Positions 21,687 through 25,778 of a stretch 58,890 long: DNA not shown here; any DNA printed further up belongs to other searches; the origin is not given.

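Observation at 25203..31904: Candidate undescribed module: membrane-split phosphoesterase, chimeric regulator, secreted metzincin and small beta-rich protein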

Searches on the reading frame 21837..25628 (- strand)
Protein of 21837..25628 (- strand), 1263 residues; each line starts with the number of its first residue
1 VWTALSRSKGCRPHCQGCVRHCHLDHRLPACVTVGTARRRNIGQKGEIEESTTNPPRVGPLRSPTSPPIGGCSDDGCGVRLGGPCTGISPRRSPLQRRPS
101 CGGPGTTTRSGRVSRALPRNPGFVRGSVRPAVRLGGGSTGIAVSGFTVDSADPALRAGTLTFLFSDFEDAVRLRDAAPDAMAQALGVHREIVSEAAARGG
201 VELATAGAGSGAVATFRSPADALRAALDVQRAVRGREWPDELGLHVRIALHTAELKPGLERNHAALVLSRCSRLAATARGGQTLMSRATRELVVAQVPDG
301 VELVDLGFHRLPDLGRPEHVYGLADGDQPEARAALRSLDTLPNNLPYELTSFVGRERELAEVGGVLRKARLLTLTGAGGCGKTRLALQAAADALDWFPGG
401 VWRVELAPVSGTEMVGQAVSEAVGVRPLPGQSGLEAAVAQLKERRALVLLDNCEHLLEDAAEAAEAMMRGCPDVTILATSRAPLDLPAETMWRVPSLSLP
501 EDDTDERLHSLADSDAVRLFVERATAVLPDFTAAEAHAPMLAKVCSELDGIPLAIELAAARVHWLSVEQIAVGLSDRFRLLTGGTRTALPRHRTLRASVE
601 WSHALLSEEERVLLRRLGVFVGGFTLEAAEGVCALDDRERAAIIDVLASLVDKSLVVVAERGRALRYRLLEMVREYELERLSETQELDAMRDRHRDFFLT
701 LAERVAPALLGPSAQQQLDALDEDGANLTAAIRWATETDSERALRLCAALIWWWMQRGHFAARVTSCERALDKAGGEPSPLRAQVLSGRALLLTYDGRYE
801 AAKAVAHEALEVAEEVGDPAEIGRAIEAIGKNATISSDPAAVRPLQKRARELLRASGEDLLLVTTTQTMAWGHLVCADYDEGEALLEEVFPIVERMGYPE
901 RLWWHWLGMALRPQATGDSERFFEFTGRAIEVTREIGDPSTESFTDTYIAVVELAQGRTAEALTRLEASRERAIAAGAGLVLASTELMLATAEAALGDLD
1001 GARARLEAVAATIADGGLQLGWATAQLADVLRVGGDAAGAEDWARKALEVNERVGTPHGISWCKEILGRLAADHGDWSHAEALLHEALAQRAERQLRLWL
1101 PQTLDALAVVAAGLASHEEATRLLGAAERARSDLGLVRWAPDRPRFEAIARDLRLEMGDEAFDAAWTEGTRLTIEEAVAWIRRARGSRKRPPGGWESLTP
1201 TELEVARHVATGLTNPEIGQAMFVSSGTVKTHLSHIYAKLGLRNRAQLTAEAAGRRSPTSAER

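Call 7: search_protein_families(library=pfam, proteins=[window:21837-25628:-], max_evalue=0.01)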
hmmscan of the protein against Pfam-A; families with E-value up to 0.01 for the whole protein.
window:21837-25628:- (1263 aa): 7 families
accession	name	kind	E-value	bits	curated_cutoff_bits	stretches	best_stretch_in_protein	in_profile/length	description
PF00196.25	GerE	-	2.9e-16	59.3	23.5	1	1196-1250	1-55/57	Bacterial regulatory proteins, luxR family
PF13424.12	TPR_12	-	7.3e-16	58.6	30.1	3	1025-1090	5-74/77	Tetratricopeptide repeat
PF13374.12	TPR_10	-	4.1e-05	23.9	27.5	0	784-816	3-35/42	Tetratricopeptide repeat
PF13481.12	AAA_25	-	0.00044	20.4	27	1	362-408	26-74/195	AAA domain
PF13191.12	AAA_16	-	0.00066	20.7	32.6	1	352-457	2-124/167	AAA ATPase domain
PF13401.12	AAA_22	-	0.00075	20.3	27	1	368-464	4-104/130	AAA domain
PF08281.18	Sigma70_r4_2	-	0.0073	16.4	25.7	0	1212-1240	26-54/54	Sigma-70, region 4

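Call 64: search_protein_families(library=padloc, proteins=[window:21837-25199:-], max_evalue=0.01)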
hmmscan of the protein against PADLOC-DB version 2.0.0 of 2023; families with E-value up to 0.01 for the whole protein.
window:21837-25199:- (1120 aa): 3 families
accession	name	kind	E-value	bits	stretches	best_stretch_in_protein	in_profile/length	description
PDLC01851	CARF3--CARF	-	3.3e-07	28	1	1052-1097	206-252/279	-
PDLC01855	CARF3--CARF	-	0.00026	18.8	1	1051-1096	214-259/288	-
PDLC01169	TPR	-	0.00031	18.2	0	772-824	121-173/252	TPR repeats containing protein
